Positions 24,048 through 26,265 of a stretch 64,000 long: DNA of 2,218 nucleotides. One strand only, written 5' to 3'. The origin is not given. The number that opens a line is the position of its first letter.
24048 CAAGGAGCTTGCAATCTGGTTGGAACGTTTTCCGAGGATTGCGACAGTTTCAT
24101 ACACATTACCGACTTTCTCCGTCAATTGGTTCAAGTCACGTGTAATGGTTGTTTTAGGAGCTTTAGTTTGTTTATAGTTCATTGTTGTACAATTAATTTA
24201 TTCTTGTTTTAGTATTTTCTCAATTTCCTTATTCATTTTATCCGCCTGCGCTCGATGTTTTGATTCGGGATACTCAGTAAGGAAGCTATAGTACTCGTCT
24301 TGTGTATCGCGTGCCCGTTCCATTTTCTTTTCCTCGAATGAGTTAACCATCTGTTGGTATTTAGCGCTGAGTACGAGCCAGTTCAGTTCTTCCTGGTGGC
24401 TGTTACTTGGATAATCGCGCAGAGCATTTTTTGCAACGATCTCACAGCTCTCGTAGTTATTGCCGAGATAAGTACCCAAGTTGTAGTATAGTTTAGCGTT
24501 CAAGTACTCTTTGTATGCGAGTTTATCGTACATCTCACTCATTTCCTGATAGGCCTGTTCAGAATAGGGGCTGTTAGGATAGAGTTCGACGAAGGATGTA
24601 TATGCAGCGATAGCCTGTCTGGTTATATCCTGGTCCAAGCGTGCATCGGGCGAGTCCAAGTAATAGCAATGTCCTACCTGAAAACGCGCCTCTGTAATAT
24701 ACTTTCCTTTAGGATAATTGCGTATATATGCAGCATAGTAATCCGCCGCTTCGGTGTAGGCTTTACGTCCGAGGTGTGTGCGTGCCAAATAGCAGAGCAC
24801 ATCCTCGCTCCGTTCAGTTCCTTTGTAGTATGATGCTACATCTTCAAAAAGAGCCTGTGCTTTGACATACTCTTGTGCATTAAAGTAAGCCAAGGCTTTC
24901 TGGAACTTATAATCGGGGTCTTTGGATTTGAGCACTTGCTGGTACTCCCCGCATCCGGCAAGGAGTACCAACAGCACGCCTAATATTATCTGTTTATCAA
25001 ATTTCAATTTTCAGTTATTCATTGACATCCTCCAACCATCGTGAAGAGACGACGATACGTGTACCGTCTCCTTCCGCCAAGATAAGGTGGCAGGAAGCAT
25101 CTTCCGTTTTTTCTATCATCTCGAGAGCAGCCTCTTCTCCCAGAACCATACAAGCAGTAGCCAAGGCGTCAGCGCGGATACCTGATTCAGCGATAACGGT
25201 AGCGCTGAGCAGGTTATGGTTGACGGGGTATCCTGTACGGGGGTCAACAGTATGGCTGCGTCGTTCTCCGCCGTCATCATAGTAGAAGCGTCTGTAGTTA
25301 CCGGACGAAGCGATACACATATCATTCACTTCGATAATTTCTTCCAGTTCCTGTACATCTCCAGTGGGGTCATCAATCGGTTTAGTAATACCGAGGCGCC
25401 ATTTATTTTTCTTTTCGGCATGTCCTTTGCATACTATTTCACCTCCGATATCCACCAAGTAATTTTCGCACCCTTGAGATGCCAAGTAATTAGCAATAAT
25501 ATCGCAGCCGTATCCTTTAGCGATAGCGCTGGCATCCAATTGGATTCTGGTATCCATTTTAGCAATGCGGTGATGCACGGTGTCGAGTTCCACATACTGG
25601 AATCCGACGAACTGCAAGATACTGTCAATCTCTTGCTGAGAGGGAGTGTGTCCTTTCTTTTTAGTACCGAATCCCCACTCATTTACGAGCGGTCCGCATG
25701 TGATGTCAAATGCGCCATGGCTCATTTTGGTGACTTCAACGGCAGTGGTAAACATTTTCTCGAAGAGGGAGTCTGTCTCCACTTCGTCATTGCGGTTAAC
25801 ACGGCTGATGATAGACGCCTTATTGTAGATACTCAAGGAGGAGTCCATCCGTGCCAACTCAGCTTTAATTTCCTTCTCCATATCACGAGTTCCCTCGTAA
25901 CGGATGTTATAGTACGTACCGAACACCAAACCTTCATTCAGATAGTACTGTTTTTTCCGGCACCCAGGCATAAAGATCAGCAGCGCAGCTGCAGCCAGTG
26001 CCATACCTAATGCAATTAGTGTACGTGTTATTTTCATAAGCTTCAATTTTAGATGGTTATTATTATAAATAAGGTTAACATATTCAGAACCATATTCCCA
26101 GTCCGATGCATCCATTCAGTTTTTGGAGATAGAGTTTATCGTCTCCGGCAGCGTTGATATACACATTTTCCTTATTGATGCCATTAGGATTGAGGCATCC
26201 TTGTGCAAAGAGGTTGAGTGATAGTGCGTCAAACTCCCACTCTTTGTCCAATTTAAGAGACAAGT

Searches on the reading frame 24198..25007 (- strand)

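Call 6: search_protein_families(library=pfam, proteins=[window:24198-25007:-], max_evalue=0.01)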
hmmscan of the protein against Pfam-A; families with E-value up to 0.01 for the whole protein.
window:24198-25007:- (269 aa): 4 families
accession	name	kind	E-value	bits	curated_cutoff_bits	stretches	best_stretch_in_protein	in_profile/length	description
PF13525.12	YfiO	-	8.1e-19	68.6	25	2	33-180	7-157/203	Outer membrane lipoprotein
PF13174.12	TPR_6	-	2.8e-08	34.3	26.3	0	72-100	4-32/33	Tetratricopeptide repeat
PF13432.12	TPR_16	-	6.2e-06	27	32.7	1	36-101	2-64/65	Tetratricopeptide repeat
PF13428.12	TPR_14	-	8e-05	23.4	23.5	0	73-100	6-33/44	Tetratricopeptide repeat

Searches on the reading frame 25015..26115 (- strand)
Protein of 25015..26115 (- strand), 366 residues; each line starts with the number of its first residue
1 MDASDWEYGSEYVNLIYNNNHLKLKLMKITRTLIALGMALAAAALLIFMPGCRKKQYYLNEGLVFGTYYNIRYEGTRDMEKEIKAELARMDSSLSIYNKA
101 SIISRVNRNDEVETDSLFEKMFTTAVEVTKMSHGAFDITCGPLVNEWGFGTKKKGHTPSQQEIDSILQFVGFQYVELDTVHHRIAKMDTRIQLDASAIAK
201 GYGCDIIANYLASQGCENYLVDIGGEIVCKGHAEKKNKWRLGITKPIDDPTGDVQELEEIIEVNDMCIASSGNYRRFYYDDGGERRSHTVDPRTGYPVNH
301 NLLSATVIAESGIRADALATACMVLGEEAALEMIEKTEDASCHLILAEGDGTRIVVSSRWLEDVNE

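Call 6: search_protein_families(library=pfam, proteins=[window:25015-26115:-], max_evalue=0.01)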
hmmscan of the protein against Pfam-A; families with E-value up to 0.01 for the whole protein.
window:25015-26115:- (366 aa): 1 family
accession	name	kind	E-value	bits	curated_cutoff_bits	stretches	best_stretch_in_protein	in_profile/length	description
PF02424.20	ApbE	-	4.9e-86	289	25.6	1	65-339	1-260/266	ApbE family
